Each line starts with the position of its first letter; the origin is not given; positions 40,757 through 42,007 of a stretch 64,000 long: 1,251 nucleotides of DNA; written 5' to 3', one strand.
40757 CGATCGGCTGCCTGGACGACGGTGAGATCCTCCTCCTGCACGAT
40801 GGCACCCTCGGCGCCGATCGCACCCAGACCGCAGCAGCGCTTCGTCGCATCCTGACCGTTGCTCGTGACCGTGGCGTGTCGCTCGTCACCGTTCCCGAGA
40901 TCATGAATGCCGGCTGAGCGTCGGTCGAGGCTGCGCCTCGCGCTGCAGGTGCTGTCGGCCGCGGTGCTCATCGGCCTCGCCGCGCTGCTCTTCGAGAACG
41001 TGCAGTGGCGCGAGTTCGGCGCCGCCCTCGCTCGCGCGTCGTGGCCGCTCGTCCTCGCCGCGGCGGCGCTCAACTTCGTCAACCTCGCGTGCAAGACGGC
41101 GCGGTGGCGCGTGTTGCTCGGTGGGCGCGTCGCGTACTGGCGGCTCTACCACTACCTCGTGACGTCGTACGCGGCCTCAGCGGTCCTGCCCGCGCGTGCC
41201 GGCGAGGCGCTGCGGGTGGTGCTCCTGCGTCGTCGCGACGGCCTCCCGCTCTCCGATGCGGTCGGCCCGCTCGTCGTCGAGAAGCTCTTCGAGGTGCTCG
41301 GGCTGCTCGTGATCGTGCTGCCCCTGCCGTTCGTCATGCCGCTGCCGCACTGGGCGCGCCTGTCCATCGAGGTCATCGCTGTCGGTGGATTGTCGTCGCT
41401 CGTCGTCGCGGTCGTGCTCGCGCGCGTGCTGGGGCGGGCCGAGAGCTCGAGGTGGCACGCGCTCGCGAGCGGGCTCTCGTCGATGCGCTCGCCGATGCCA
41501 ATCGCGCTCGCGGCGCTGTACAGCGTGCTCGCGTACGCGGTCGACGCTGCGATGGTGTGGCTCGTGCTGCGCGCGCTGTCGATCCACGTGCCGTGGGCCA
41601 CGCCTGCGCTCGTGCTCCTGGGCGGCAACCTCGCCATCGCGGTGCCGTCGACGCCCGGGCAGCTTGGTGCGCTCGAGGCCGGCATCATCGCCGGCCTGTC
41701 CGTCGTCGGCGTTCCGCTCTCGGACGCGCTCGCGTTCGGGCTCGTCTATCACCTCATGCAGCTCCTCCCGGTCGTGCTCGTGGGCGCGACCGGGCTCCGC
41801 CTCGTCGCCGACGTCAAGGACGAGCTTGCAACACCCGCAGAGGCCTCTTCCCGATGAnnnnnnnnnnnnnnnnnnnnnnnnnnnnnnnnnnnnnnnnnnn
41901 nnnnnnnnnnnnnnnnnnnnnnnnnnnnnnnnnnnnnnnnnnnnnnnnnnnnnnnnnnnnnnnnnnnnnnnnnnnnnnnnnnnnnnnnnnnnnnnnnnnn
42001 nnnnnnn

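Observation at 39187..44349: yihY - CE4 deacetylase - UPF0104 flippase-like - MMPL exporter operon: candidate lipid/glycolipid modification-export system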

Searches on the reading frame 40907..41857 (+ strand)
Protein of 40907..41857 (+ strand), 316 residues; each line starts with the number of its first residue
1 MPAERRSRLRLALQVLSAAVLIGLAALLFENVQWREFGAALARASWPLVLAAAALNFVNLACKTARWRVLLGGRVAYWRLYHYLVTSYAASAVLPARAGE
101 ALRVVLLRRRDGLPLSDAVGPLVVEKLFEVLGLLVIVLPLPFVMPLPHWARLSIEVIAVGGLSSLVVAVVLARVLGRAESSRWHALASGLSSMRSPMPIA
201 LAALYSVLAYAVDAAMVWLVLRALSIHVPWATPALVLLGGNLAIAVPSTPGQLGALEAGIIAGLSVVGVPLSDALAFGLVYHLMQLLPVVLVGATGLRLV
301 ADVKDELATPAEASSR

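Call 10: search_protein_families(library=pfam, proteins=[window:40907-41857:+], max_evalue=0.01)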
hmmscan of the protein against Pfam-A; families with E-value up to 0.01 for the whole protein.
window:40907-41857:+ (316 aa): 1 family
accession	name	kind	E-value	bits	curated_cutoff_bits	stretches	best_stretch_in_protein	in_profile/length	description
PF03706.18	LPG_synthase_TM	-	1.1e-45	156.9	33.4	1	15-293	2-302/302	Lysylphosphatidylglycerol synthase TM region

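Call 11: search_protein_families(library=ncbifam, proteins=[window:40907-41857:+], max_evalue=0.01)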
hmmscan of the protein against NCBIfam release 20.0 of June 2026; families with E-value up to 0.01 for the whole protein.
window:40907-41857:+ (316 aa): 3 families
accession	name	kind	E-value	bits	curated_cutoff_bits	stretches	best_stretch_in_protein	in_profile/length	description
TIGR00374.1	TIGR00374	subfamily_domain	1.7e-22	80.3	43.2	2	22-158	5-146/323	flippase-like domain-containing protein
TIGR03476.1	HpnL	subfamily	1.1e-09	38.1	195.65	1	17-286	6-304/318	putative membrane protein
NF033480.1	bifunc_MprF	equivalog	1.4e-08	33.6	600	1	15-288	10-286/841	bifunctional lysylphosphatidylglycerol flippase/synthetase MprF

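Call 38: search_solved_structures(query=window:40907-41857:+, max_evalue=1)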
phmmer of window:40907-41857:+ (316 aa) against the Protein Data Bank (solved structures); distinct sequences matched with E-value up to 1: 0.

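Call 55: find_homologous_proteins(query=window:40907-41857:+)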
Query window:40907-41857:+ (316 aa): 97 proteins with E <= 0.001 among 8000 candidates.
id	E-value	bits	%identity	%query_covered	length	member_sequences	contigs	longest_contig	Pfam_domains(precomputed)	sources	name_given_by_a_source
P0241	7.8e-187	638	100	100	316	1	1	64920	PF03706.19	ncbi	ncbi:MAG: lysylphosphatidylglycerol synthase transmembrane domain-containing protein [Polyangia bact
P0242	6.6e-157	539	84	100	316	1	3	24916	PF03706.19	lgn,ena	-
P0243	5.0e-143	494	79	100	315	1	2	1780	PF03706.19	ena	-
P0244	1.2e-131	457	73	100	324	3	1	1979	PF03706.19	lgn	-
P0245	1.0e-110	388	67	95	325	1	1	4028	PF03706.19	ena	-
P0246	4.7e-110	386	65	99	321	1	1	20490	PF03706.19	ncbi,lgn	-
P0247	2.9e-109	383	64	99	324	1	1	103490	PF03706.19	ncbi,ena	-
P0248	7.6e-107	375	66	96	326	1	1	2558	PF03706.19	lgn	-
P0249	5.0e-105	369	65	98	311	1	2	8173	PF03706.19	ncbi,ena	-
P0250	3.2e-103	363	65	95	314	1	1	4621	PF03706.19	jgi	jgi:uncharacterized membrane protein YbhN (UPF0104 family)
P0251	8.3e-102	359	63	98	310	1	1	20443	PF03706.19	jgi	jgi:uncharacterized membrane protein YbhN (UPF0104 family)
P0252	1.0e-101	358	63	98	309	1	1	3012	PF03706.19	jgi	jgi:uncharacterized membrane protein YbhN (UPF0104 family)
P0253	6.0e-101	356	62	96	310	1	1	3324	PF03706.19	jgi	jgi:uncharacterized membrane protein YbhN (UPF0104 family)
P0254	5.6e-100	353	62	98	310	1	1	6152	PF03706.19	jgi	jgi:uncharacterized membrane protein YbhN (UPF0104 family)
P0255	7.9e-99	349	61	97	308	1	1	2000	PF03706.19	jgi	jgi:uncharacterized membrane protein YbhN (UPF0104 family)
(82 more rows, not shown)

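Call 60: search_solved_structures(query=A2, max_evalue=1)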
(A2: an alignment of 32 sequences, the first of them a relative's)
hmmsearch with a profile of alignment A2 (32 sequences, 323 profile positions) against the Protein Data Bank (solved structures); distinct sequences matched with E-value up to 1: 0.

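Call 69: predict_structure(alignment_id=A2)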
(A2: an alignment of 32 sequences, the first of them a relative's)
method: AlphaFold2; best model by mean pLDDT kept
length: 316 residues; sequences in the alignment: 32
mean_pLDDT: 93.0   pTM: 0.89
mean pLDDT of the five models: 93.0, 91.1, 91.1, 90.5, 90.4
residues with pLDDT >= 90: 256; 70-90: 50; 50-70: 9; < 50: 1
segments of 3 or more residues with pLDDT < 50: none
pLDDT, mean of each block of 10 residues (from residue 1): 82 91 90 96 98 98 98 97 96 88 94 94 96 98 97 97 97 89 89 97 98 99 98 98 83 91 97 97 97 89 77 56
secondary structure, 60 per line:
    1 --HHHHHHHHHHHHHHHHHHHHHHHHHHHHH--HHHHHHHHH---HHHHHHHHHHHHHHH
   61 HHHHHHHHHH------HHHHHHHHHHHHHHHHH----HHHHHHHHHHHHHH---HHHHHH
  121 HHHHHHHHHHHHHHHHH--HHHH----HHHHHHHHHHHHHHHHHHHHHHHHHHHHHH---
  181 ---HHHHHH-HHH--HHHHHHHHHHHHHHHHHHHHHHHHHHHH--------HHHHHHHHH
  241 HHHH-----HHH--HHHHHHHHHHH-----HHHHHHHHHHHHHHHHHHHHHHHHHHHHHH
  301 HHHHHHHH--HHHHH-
elements in order: H3-31 H34-42 H46-70 H77-93 H98-111 H115-137 H140-143 H148-177 H184-189 H196-223 H232-244 H255-265 H271-308 H311-315

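Call 71: fold_search(model_id=the predicted structure, library=pdb)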
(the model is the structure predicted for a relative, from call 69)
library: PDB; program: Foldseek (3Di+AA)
matches with E <= 10: 414; with E <= 0.001: 1
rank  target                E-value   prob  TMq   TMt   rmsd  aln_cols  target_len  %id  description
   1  9goe_A                2.6e-04  1.00  0.62  0.27   6.5       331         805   20  Cryo-EM structure of the multiple peptide resistance factor (MprF) from Pseudomonas aeruginosa bound to a synthetic na (released 2025-03-12)
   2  9j8s_A                1.1e-03  1.00  0.61  0.27   6.4       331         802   20  MprF from Pseudomonas aeruginosa in nanodisc, C2 symmetry (released 2025-09-03)
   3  9j8q_A                1.3e-03  1.00  0.62  0.28   6.2       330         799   22  MprF from Pseudomonas aeruginosa in GDN micelle, C2 symmetry (released 2025-09-03)
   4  7duw_A                1.3e-03  1.00  0.61  0.26   5.9       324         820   18  Cryo-EM structure of the multiple peptide resistance factor (MprF) loaded with two lysyl-phosphatidylglycerol molecule (released 2021-04-21)
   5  7f47                  1.3e-03  1.00  0.57  0.24   5.1       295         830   20  Cryo-EM structure of Rhizobium etli MprF (released 2022-06-22)
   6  6lvf_A                2.0e-03  1.00  0.58  0.26   5.8       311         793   18  Cryo-EM structure of the multiple peptide resistance factor (MprF) loaded with one lysyl-phosphatidylglycerol molecule (released 2021-02-03)
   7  5xat_D                1.2e-01  0.47  0.23  0.19  20.4       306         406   14  Structural insights into the elevator-like mechanism of the sodium/citrate symporter CitS (released 2017-06-14)
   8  5oqt_A                2.5e-01  0.20  0.18  0.14  22.9       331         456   13  Crystal structure of a bacterial cationic amino acid transporter (CAT) homologue (released 2018-02-14)
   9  9jr3_R                2.5e-01  0.18  0.17  0.15  18.5       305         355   12  Cryo-EM structure of PTH-PTH1R-Gq (tilted state) (released 2024-10-16)
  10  7x8s_R                2.7e-01  0.16  0.16  0.16  17.5       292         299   14  Cryo-EM structure of the WB4-24-bound hGLP-1R-Gs complex (released 2022-06-29)
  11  5m8j                  3.7e-01  0.10  0.13  0.09  21.4       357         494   12  Crystal structure of Eremococcus coleocola manganese transporter mutant H236A (released 2017-01-11)
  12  5m8k                  3.7e-01  0.10  0.13  0.10  21.6       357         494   13  Crystal structure of Eremococcus coleocola manganese transporter mutant E129Q (released 2017-01-11)
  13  5xat_B                4.2e-01  0.30  0.24  0.20  19.9       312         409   15  Structural insights into the elevator-like mechanism of the sodium/citrate symporter CitS (released 2017-06-14)
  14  4rxx                  4.2e-01  0.10  0.12  0.10  23.0       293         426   17  Crystal Structure of the N-terminal Domain of Human Ubiquitin Specific Protease 38 (released 2015-01-21)
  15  9lz2_R                4.6e-01  0.15  0.17  0.19  18.1       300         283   13  Cryo-EM structure of PTH1R(V2RC)-beta-arrestin1 complex (released 2026-03-11)
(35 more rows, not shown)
